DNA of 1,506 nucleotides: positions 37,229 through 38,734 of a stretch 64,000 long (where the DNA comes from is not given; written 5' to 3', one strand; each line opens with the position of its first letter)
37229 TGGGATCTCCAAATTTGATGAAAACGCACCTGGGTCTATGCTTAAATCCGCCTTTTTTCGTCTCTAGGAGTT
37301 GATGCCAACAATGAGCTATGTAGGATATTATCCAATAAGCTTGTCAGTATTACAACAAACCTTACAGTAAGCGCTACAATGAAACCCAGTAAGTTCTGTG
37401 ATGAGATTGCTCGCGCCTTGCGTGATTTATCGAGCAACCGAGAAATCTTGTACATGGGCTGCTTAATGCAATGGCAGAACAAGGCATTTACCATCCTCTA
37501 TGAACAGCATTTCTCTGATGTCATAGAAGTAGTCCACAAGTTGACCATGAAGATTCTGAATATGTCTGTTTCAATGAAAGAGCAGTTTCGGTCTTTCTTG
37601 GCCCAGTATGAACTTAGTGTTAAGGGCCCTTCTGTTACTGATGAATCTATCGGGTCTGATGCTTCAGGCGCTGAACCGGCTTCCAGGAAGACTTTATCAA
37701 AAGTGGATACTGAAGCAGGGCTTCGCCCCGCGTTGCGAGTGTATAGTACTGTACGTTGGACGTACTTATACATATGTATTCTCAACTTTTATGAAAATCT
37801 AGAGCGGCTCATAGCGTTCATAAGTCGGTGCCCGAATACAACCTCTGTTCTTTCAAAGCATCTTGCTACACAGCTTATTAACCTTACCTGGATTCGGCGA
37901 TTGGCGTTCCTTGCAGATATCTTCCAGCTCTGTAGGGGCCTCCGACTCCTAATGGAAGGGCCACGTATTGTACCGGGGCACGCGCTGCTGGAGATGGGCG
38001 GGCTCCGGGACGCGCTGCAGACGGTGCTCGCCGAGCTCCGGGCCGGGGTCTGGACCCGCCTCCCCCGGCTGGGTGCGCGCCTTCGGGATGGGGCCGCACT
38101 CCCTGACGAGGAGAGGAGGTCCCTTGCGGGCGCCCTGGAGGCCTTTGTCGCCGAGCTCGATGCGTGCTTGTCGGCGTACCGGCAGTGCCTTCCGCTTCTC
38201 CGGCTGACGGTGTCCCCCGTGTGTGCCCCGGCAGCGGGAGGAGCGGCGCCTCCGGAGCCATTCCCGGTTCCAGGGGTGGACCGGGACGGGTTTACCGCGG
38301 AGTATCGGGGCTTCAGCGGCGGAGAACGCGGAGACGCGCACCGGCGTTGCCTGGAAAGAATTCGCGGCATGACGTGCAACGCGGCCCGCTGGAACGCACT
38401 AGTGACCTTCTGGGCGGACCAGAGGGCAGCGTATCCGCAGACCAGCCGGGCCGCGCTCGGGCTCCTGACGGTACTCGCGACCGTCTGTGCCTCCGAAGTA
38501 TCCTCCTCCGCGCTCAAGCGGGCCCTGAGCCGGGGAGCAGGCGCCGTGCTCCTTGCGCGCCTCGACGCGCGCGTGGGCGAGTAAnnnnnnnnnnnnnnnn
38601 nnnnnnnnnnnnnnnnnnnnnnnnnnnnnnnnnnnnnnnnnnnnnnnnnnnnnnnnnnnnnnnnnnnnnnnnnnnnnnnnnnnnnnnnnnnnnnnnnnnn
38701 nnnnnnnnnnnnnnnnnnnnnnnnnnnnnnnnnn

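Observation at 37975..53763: A 5-kb near-perfect inverted repeat brackets a 5.8-kb unique cassette carrying a high-cysteine membrane protein gene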

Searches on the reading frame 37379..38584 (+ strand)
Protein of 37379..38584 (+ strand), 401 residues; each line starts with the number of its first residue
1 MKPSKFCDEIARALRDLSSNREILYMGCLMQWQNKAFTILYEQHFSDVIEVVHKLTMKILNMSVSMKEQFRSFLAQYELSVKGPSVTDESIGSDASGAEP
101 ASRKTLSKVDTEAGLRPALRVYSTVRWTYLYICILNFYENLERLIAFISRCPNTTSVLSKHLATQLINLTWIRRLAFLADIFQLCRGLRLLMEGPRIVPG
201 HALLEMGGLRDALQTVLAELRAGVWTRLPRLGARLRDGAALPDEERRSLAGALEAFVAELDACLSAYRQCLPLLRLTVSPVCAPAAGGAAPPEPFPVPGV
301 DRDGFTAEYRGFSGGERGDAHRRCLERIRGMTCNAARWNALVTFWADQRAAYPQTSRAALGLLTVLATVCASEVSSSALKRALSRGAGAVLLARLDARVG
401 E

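Call 6: search_protein_families(library=pfam, proteins=[window:37379-38584:+], max_evalue=0.01)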
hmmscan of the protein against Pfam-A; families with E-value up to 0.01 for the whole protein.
window:37379-38584:+ (401 aa): 1 family
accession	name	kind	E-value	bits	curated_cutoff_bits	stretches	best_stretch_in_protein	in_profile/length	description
PF05699.19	Dimer_Tnp_hAT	-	3.1e-05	24.1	21.4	1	341-385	20-64/84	hAT family C-terminal dimerisation region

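Call 15: find_homologous_proteins(query=window:37379-38584:+, max_evalue=0.001)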
Query window:37379-38584:+ (401 aa): 2 proteins with E <= 0.001 among 8000 candidates.
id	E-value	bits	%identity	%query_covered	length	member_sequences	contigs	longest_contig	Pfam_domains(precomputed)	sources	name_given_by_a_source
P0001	2.0e-250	849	95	100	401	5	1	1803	-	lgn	-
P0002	1.5e-140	487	80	69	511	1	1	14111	-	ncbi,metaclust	ncbi:Hypothetical protein GLP15_4100, partial [Giardia lamblia P15]|metaclust:status=active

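Call 16: find_encoding_contigs(protein=P0002, flank=10000, max_places=6)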
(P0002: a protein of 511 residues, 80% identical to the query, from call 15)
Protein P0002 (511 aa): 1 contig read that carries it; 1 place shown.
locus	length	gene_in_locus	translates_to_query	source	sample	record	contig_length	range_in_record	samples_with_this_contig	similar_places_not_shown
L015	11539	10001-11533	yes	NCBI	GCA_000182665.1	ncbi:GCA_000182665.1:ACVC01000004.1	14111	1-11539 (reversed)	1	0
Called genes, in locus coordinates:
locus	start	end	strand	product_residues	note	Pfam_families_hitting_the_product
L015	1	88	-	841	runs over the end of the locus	PF00270:DEAD (faint), PF04851:ResIII (faint), PF06733:DEAD_2, PF13307:Helicase_C_2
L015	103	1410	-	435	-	PF05496:RuvB_N, PF00004:AAA, PF07728:AAA_5 (weak), PF13401:AAA_22 (weak), PF12002:MgsA_C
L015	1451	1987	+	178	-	PF01981:PTH2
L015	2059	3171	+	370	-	PF13373:Dsc3_C (faint)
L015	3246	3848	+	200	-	PF00352:TBP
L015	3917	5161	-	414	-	PF00069:Pkinase, PF07714:PK_Tyr_Ser-Thr, PF14531:Kinase-like (weak)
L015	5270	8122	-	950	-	PF16558:AZUL (weak), PF00632:HECT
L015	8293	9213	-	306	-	PF00149:Metallophos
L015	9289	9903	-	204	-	PF01105:EMP24_GP25L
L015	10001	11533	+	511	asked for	-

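Call 17: find_encoding_contigs(protein=P0001, flank=10000, max_places=6)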
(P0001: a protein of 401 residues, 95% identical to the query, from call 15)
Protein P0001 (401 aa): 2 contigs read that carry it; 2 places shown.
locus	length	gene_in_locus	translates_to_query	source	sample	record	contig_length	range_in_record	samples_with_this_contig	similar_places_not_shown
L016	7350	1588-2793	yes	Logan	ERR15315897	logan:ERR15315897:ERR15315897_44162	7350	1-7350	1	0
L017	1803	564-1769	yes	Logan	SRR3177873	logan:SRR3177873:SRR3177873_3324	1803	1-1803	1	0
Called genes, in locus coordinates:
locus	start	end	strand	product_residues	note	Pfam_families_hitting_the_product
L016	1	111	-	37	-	?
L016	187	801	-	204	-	PF01105:EMP24_GP25L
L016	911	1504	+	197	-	-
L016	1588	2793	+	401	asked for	-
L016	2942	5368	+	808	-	PF00069:Pkinase, PF07714:PK_Tyr_Ser-Thr, PF12796:Ank_2, PF13606:Ank_3 (faint), PF13857:Ank_5 (faint), PF00023:Ank (faint), PF13637:Ank_4 (faint), PF12796:Ank_2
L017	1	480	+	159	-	?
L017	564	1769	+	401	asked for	-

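Call 19: list_cluster_members(proteins=[window:37379-38584:+, window:38733-41159:+, window:43098-48179:-, window:53811-54527:-, window:54554-57964:+, window:53154-53798:-, window:36702-37295:+, window:34982-35902:-])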
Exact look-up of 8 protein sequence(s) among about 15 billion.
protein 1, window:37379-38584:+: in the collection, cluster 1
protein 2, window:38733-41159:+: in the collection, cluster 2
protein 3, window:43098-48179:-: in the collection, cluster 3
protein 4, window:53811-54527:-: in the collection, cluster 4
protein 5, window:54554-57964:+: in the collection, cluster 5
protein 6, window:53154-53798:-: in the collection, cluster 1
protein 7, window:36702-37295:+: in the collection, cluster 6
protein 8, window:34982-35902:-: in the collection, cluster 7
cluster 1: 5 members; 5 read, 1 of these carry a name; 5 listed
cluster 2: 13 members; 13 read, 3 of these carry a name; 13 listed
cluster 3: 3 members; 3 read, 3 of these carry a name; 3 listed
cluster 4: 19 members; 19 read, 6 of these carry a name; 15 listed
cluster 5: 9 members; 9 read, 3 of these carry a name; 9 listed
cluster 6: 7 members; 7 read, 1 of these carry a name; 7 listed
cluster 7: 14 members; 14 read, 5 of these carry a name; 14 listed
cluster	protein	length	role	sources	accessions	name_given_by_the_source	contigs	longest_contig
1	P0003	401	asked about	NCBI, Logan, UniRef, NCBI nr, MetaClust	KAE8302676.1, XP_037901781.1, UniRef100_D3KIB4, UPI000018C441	hypothetical protein GL50803_0022133 [Giardia duodenalis] | Uncharacterized protein n=1 Tax=Giardia intestinalis (strain ATCC 50803 / WB clone C6) ... | hypothetical protein GL50803_0022133 [Giardia intestinalis]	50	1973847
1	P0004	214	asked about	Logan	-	-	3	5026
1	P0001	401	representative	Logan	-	-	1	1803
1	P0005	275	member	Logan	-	-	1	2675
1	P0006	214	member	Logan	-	-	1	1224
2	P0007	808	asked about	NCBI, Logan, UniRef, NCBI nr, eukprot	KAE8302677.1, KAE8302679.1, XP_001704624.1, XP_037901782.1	Kinase, NEK [Giardia duodenalis] | Kinase, NEK n=1 Tax=Giardia intestinalis (strain ATCC 50803 / WB clone C6) TaxID=184922 ... | Kinase, NEK [Giardia intestinalis]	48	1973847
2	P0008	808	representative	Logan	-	-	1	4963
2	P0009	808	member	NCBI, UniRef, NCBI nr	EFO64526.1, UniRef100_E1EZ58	Kinase, NEK [Giardia lamblia P15] | Kinase, NEK n=1 Tax=Giardia intestinalis (strain P15) TaxID=658858 RepID=E1EZ58_GIAIA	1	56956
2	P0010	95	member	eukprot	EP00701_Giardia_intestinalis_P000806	XP_001704630.1 Hypothetical protein GL50803_135970 [Giardia lamblia ATCC 50803]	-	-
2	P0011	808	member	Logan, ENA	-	-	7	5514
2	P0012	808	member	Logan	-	-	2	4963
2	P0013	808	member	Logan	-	-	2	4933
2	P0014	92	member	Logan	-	-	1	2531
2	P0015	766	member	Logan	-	-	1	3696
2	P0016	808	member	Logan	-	-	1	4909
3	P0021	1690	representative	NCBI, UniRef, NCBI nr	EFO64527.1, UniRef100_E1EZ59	High cysteine membrane EGF-like protein [Giardia lamblia P15] | High cysteine membrane EGF-like protein n=1 Tax=Giardia intestinalis (strain P15) ...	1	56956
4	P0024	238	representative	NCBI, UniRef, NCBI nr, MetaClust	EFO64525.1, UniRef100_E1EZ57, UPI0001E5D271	Protein 21.1 [Giardia lamblia P15] | Protein 21.1 n=1 Tax=Giardia intestinalis (strain P15) TaxID=658858 RepID=E1EZ57_GIAIA | status=active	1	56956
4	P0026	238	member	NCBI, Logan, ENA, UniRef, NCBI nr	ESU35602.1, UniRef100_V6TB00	Ankyrin repeat protein [Giardia duodenalis] | Ankyrin repeat protein n=1 Tax=Giardia intestinalis TaxID=5741 RepID=V6TB00_GIAIN | Ankyrin repeat protein [Giardia intestinalis]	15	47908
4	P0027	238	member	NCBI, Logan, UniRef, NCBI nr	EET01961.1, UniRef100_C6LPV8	Protein 21.1 [Giardia duodenalis ATCC 50581] | Protein 21.1 n=1 Tax=Giardia intestinalis (strain ATCC 50581 / GS clone H7) TaxID=598745 ... | Protein 21.1 [Giardia intestinalis ATCC 50581]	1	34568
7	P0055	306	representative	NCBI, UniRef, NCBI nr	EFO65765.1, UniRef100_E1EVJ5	Serine/threonine protein phosphatase 4 [Giardia lamblia P15] | Serine/threonine-protein phosphatase n=1 Tax=Giardia intestinalis (strain P15) ...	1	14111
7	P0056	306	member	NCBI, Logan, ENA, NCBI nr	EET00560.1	Serine/threonine protein phosphatase 4 [Giardia duodenalis ATCC 50581] | Serine/threonine protein phosphatase 4 [Giardia intestinalis ATCC 50581]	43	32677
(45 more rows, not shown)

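Call 21: find_encoding_contigs(protein=P0009, flank=10000, max_places=4)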
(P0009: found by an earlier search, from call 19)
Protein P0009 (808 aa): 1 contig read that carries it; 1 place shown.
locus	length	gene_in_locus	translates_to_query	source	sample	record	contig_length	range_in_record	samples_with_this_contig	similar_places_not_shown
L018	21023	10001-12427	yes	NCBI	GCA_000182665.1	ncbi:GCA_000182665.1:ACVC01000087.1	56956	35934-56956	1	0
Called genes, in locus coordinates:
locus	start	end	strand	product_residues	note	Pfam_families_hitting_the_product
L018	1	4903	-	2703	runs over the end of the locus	PF00023:Ank (faint), PF13606:Ank_3 (faint), PF12796:Ank_2 (weak)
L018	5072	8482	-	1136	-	PF00069:Pkinase, PF07714:PK_Tyr_Ser-Thr, PF00023:Ank (faint), PF12796:Ank_2, PF13606:Ank_3 (faint), PF12796:Ank_2, PF13637:Ank_4 (weak), PF12796:Ank_2, +2 more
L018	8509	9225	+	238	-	PF12796:Ank_2, PF13637:Ank_4 (faint), PF13857:Ank_5 (faint), PF24521:Ank_KRIT1 (faint), PF00023:Ank (faint), PF13606:Ank_3 (faint), PF12796:Ank_2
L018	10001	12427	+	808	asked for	PF00069:Pkinase, PF07714:PK_Tyr_Ser-Thr, PF12796:Ank_2, PF13606:Ank_3 (faint), PF00023:Ank (faint), PF13637:Ank_4 (faint), PF13857:Ank_5 (faint), PF12796:Ank_2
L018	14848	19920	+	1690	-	-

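Call 25: find_encoding_contigs(protein=P0027, flank=10000, max_places=3)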
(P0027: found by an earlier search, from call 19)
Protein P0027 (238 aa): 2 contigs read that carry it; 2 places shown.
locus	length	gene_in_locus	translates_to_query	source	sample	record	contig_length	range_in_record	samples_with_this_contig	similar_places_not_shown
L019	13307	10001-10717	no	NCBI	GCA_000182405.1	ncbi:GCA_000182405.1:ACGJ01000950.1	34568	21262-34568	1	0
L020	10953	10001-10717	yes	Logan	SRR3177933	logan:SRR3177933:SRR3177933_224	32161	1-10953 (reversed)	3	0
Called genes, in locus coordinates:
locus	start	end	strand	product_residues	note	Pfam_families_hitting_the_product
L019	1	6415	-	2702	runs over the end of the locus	-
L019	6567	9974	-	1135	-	-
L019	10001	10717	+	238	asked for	PF12796:Ank_2, PF13637:Ank_4 (faint), PF13857:Ank_5 (faint), PF24521:Ank_KRIT1 (faint), PF00023:Ank (faint), PF13606:Ank_3 (faint), PF12796:Ank_2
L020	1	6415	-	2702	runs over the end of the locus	PF00023:Ank (faint), PF12796:Ank_2 (weak)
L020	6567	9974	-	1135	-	PF00069:Pkinase, PF07714:PK_Tyr_Ser-Thr, PF00023:Ank (faint), PF12796:Ank_2, PF13606:Ank_3 (faint), PF12796:Ank_2, PF13637:Ank_4 (weak), PF12796:Ank_2, +2 more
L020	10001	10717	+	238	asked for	PF12796:Ank_2, PF13637:Ank_4 (faint), PF13857:Ank_5 (faint), PF24521:Ank_KRIT1 (faint), PF00023:Ank (faint), PF13606:Ank_3 (faint), PF12796:Ank_2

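Call 26: find_encoding_contigs(protein=P0026, flank=10000, max_places=4)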
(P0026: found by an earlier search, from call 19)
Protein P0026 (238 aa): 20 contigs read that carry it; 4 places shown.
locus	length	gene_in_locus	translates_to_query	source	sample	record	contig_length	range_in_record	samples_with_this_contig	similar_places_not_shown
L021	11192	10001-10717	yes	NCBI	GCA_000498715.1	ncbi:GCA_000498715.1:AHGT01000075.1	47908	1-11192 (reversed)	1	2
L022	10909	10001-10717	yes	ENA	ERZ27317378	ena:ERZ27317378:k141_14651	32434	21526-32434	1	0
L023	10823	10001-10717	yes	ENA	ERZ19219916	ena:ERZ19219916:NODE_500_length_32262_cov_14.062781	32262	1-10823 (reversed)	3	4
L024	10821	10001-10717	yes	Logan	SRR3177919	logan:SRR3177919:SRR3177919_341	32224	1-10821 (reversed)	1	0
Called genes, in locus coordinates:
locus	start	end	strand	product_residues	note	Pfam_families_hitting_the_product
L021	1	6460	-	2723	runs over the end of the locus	PF00023:Ank (faint), PF12796:Ank_2 (weak)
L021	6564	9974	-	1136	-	PF00069:Pkinase, PF07714:PK_Tyr_Ser-Thr, PF00023:Ank (faint), PF12796:Ank_2, PF13606:Ank_3 (faint), PF13637:Ank_4 (faint), PF13857:Ank_5 (faint), PF12796:Ank_2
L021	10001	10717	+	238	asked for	PF12796:Ank_2, PF13637:Ank_4 (faint), PF13857:Ank_5 (faint), PF24521:Ank_KRIT1 (faint), PF00023:Ank (faint), PF13606:Ank_3 (faint), PF12796:Ank_2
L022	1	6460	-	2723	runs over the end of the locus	PF00023:Ank (faint), PF12796:Ank_2 (weak)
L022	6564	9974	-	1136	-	PF00069:Pkinase, PF07714:PK_Tyr_Ser-Thr, PF00023:Ank (faint), PF12796:Ank_2, PF13606:Ank_3 (faint), PF13637:Ank_4 (faint), PF13857:Ank_5 (faint), PF12796:Ank_2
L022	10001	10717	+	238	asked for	PF12796:Ank_2, PF13637:Ank_4 (faint), PF13857:Ank_5 (faint), PF24521:Ank_KRIT1 (faint), PF00023:Ank (faint), PF13606:Ank_3 (faint), PF12796:Ank_2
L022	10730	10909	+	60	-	?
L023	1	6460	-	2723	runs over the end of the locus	PF00023:Ank (faint), PF12796:Ank_2 (weak)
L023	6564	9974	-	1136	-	PF00069:Pkinase, PF07714:PK_Tyr_Ser-Thr, PF00023:Ank (faint), PF12796:Ank_2, PF13606:Ank_3 (faint), PF13637:Ank_4 (faint), PF13857:Ank_5 (faint), PF12796:Ank_2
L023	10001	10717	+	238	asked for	PF12796:Ank_2, PF13637:Ank_4 (faint), PF13857:Ank_5 (faint), PF24521:Ank_KRIT1 (faint), PF00023:Ank (faint), PF13606:Ank_3 (faint), PF12796:Ank_2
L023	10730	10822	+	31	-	?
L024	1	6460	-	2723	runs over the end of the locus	PF00023:Ank (faint), PF12796:Ank_2 (weak)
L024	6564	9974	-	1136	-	PF00069:Pkinase, PF07714:PK_Tyr_Ser-Thr, PF00023:Ank (faint), PF12796:Ank_2, PF13606:Ank_3 (faint), PF13637:Ank_4 (faint), PF24521:Ank_KRIT1 (faint), PF12796:Ank_2, +1 more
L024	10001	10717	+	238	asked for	PF12796:Ank_2, PF13637:Ank_4 (faint), PF13857:Ank_5 (faint), PF24521:Ank_KRIT1 (faint), PF00023:Ank (faint), PF13606:Ank_3 (faint), PF12796:Ank_2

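Call 29: find_encoding_contigs(protein=P0056, flank=10000, max_places=5)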
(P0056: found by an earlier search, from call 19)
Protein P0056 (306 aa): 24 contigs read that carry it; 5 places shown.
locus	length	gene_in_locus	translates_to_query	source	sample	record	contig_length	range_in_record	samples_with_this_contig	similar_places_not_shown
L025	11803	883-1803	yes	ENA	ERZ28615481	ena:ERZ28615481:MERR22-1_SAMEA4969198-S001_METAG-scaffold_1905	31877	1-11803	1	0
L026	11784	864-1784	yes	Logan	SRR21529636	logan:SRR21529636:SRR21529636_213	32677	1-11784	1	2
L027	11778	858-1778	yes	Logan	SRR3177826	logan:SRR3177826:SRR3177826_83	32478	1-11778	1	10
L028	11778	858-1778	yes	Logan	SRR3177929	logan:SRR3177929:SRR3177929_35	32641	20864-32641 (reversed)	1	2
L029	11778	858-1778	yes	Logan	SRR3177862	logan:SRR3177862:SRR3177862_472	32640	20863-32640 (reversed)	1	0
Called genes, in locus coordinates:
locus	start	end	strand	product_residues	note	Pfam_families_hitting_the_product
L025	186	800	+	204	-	PF01105:EMP24_GP25L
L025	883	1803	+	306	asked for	PF00149:Metallophos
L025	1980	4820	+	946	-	PF16558:AZUL (weak), PF00632:HECT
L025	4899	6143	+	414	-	PF00069:Pkinase, PF07714:PK_Tyr_Ser-Thr, PF14531:Kinase-like (weak)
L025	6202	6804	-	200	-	PF00352:TBP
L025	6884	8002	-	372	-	PF13373:Dsc3_C (weak)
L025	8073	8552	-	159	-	PF01981:PTH2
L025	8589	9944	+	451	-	PF05496:RuvB_N, PF00004:AAA, PF07728:AAA_5 (weak), PF13173:AAA_14 (weak), PF13401:AAA_22 (weak), PF12002:MgsA_C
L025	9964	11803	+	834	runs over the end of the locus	PF00270:DEAD (faint), PF04851:ResIII (faint), PF06733:DEAD_2, PF13307:Helicase_C_2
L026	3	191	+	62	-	?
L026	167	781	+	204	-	PF01105:EMP24_GP25L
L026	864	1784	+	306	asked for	PF00149:Metallophos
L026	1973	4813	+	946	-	PF16558:AZUL (weak), PF00632:HECT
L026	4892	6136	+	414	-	PF00069:Pkinase, PF07714:PK_Tyr_Ser-Thr, PF14531:Kinase-like (weak)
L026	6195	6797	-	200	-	PF00352:TBP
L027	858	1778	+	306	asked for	PF00149:Metallophos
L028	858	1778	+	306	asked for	PF00149:Metallophos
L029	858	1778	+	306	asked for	PF00149:Metallophos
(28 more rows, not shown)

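Call 59: search_protein_families(library=pfam, proteins=[window:37379-38584:+, P0002], max_evalue=5)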
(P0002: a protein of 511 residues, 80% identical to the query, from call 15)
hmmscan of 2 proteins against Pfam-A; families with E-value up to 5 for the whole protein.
window:37379-38584:+ (401 aa): 1 family
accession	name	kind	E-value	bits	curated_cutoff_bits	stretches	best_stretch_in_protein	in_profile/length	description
PF05699.19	Dimer_Tnp_hAT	-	3.1e-05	24.1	21.4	1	341-385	20-64/84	hAT family C-terminal dimerisation region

P0002 (511 aa): 1 family
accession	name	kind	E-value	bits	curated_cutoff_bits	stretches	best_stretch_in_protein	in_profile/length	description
PF05008.21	V-SNARE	-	0.05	14.5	25.9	1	258-308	32-82/92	Vesicle transport v-SNARE protein N-terminus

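Call 66: search_protein_representatives(protein=window:37379-38584:+)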
Query: 401 residues. Proteins with E-value up to 0.001 (for the whole library): 2; up to 1e-10: 1; up to 1e-30: 1. The best 2 are listed.
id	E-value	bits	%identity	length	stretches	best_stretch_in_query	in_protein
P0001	6.5e-251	848.5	95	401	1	1-401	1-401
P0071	4.7e-05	39.2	26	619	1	117-284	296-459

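Call 67: search_protein_families(library=pfam, proteins=[P0071], max_evalue=0.1)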
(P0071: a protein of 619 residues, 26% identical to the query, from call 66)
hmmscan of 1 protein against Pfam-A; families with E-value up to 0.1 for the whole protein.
P0071 (619 aa): 3 families
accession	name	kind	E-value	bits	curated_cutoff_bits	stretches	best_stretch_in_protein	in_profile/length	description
PF14291.11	DUF4371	-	3.1e-07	31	32.1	1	109-225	122-236/237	Domain of unknown function (DUF4371)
PF01031.25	Dynamin_M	-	0.025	14.2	28.5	0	374-437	205-265/287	Dynamin central region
PF05699.19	Dimer_Tnp_hAT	-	0.034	14.4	21.4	0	502-557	22-75/84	hAT family C-terminal dimerisation region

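Call 68: search_solved_structures(query=window:37379-38584:+, max_evalue=1)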
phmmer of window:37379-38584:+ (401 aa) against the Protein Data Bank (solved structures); distinct sequences matched with E-value up to 1: 4.
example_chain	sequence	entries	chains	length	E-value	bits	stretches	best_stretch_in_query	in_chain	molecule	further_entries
6dww_A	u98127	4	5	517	0.38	13.1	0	106-169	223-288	Hermes transposase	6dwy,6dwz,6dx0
2bw3_A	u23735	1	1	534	0.42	13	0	106-169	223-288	TRANSPOSASE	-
4d1q_A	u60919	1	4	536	0.43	12.9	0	106-169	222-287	TRANSPOSASE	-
8edg_A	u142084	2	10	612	0.62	12.4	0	106-169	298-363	Hermes transposase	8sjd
